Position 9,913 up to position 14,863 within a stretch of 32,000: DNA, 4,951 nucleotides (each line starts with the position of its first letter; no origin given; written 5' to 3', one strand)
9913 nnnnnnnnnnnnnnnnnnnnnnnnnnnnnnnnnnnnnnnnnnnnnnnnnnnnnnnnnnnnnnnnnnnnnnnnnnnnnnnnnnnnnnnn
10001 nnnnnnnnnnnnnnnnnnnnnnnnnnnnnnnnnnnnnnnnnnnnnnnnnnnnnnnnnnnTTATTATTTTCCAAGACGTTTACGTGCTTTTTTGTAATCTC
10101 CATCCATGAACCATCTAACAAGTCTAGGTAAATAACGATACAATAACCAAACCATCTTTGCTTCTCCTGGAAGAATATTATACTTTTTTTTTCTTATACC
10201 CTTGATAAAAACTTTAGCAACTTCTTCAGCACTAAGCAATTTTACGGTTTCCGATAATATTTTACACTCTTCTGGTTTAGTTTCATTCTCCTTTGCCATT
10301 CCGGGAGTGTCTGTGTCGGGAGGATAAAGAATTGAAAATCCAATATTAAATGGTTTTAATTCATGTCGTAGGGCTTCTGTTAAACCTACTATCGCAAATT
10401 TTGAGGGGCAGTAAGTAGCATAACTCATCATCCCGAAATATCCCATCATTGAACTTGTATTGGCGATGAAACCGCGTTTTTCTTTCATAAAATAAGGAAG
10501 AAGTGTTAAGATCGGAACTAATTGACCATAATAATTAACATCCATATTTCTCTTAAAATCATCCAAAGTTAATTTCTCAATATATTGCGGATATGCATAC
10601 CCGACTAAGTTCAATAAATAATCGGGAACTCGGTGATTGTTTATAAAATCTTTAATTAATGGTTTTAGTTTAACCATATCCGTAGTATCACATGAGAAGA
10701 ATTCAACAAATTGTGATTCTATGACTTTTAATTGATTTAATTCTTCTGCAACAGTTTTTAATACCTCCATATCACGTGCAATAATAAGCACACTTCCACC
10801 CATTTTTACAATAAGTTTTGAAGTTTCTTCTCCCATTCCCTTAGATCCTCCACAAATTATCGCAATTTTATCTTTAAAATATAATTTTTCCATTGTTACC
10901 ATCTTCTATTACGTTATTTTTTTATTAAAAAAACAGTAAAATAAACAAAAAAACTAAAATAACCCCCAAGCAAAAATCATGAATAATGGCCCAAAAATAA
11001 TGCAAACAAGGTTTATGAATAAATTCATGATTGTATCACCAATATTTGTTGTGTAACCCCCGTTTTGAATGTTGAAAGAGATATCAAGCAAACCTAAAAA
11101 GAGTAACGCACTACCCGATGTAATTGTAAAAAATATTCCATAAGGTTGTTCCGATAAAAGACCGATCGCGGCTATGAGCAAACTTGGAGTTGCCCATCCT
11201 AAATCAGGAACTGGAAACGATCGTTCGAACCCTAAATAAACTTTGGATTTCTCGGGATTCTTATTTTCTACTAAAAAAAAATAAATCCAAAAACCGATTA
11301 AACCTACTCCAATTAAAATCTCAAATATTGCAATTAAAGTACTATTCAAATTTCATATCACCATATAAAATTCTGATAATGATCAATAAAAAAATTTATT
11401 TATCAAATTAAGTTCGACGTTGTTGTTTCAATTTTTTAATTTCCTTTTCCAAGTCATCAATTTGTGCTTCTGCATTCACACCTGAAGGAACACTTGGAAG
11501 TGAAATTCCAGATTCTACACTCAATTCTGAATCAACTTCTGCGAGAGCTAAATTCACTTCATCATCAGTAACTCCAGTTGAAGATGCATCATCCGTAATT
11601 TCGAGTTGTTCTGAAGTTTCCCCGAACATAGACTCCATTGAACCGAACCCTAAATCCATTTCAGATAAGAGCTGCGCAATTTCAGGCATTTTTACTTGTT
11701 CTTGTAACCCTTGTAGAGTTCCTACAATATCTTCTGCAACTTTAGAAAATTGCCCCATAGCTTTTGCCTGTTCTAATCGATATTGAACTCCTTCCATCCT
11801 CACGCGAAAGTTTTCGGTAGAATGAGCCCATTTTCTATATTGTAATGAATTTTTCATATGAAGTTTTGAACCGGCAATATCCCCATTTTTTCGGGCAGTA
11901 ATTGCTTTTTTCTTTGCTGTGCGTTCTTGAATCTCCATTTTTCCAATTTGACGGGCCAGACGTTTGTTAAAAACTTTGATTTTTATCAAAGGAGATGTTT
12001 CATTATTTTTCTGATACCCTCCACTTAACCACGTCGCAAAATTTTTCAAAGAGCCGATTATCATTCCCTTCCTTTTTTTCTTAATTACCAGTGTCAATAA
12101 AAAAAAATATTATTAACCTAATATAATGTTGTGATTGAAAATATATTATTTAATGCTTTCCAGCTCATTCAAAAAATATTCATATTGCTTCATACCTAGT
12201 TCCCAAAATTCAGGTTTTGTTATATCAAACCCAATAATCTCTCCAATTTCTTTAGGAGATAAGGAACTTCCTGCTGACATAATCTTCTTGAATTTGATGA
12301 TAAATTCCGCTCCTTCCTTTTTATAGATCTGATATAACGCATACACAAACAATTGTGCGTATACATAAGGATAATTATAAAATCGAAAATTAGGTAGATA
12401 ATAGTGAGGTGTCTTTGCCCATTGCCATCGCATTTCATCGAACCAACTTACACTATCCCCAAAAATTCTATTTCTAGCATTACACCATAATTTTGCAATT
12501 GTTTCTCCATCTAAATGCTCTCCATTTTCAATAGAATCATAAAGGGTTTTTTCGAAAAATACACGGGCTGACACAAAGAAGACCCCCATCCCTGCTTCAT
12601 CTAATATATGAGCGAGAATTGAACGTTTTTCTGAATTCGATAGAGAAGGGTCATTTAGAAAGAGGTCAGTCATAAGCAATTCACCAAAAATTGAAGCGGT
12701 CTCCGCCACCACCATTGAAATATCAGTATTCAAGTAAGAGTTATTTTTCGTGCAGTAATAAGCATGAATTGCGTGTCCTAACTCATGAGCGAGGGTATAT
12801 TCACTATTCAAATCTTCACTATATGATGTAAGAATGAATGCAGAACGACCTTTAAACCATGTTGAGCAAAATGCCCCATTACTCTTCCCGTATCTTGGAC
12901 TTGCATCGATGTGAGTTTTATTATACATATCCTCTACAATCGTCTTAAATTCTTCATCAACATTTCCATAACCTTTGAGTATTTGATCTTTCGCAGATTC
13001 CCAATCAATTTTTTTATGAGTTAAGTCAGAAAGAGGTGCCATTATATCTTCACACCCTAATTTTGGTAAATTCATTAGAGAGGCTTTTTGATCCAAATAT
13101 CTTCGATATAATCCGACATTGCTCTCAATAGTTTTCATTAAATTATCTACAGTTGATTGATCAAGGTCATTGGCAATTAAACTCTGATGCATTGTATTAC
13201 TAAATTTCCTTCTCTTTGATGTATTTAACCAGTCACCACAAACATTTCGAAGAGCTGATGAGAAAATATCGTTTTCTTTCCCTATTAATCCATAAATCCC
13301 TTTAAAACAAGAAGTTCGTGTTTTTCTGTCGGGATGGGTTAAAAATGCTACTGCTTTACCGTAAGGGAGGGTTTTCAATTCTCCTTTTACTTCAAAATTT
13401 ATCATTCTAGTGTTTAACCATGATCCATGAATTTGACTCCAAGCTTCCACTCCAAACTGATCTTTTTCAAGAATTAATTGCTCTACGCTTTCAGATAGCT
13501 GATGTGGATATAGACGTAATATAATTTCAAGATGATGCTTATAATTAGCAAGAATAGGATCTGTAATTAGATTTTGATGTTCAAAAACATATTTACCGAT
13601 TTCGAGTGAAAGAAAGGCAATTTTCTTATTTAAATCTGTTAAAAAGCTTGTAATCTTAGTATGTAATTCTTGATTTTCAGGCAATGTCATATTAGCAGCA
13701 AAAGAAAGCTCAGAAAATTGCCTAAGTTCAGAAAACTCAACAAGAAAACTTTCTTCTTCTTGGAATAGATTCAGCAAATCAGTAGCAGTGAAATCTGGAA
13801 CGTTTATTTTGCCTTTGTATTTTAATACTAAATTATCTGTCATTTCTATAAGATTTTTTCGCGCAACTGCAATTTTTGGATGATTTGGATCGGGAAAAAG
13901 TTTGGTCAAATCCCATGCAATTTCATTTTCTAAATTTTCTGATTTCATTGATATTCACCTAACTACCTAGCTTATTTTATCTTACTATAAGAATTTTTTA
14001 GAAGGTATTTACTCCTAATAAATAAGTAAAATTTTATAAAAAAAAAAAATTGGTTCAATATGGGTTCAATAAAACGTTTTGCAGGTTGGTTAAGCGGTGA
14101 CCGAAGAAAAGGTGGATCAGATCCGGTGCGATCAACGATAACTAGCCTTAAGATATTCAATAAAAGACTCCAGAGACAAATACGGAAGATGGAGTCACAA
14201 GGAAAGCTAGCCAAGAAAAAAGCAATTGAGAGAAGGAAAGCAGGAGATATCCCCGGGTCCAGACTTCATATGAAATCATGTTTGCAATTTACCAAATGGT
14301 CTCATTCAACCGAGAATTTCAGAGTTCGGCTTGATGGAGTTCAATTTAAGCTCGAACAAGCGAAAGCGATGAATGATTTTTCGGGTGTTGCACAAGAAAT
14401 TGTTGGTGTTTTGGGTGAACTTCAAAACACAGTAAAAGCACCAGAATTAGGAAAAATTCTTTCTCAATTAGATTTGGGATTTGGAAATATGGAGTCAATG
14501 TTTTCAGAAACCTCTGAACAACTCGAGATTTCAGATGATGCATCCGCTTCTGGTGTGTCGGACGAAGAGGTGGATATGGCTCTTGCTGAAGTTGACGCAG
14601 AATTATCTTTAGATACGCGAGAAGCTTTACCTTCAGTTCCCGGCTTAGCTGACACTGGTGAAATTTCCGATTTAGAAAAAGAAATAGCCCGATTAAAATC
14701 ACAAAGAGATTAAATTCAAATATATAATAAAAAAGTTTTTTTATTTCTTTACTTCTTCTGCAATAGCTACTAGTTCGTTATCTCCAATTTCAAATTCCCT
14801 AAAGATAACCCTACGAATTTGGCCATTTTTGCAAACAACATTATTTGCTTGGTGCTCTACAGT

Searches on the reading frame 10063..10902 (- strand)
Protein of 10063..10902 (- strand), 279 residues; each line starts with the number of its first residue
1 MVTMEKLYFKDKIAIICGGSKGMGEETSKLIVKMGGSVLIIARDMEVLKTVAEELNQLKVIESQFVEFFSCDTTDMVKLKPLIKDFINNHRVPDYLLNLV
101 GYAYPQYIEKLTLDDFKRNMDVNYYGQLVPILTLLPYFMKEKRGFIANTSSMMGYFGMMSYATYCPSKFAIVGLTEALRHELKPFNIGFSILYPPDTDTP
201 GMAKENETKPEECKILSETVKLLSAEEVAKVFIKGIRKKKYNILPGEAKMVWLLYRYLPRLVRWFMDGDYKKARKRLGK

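Call 38: search_protein_families(library=pfam, proteins=[window:10063-10902:-], max_evalue=0.00001)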
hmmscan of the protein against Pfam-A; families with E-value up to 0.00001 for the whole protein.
window:10063-10902:- (279 aa): 3 families
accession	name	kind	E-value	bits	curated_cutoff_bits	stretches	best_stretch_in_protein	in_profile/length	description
PF00106.31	adh_short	-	1e-36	126.7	26.6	1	12-208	1-193/195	short chain dehydrogenase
PF13561.12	adh_short_C2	-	3.1e-20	73.2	27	1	21-231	6-212/236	Enoyl-(Acyl carrier protein) reductase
PF08659.16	KR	-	2.1e-08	34.8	22.6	1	15-169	4-154/180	KR domain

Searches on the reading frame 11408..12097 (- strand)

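Call 38: search_protein_families(library=pfam, proteins=[window:11408-12097:-], max_evalue=0.00001)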
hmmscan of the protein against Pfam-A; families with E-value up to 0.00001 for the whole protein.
window:11408-12097:- (229 aa): 1 family
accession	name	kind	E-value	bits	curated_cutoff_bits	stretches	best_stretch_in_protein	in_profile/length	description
PF03357.26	Snf7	-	5.8e-13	49.3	27.3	1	44-206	10-169/171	Snf7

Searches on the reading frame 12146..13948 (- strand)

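Call 38: search_protein_families(library=pfam, proteins=[window:12146-13948:-], max_evalue=0.00001)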
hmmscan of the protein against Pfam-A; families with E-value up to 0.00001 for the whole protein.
window:12146-13948:- (600 aa): 2 families
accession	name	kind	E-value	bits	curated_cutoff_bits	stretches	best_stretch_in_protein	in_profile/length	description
PF01432.26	Peptidase_M3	-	1.1e-27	98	27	1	203-586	3-455/457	Peptidase family M3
PF08439.15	Peptidase_M3_N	-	3.7e-09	37.1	25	1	125-172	11-59/70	Oligopeptidase F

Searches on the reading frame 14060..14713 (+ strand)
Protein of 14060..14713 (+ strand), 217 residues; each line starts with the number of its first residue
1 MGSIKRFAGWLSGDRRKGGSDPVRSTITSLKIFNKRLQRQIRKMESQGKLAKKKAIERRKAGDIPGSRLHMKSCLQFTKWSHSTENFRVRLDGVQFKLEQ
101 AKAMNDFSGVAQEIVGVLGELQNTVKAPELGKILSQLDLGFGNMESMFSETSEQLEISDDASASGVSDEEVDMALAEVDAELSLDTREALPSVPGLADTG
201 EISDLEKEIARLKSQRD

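Call 38: search_protein_families(library=pfam, proteins=[window:14060-14713:+], max_evalue=0.00001)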
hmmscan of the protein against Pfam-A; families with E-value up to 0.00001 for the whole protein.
window:14060-14713:+ (217 aa): 1 family
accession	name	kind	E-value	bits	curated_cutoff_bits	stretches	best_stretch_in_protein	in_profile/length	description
PF03357.26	Snf7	-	3e-10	40.5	27.3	1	27-194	3-167/171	Snf7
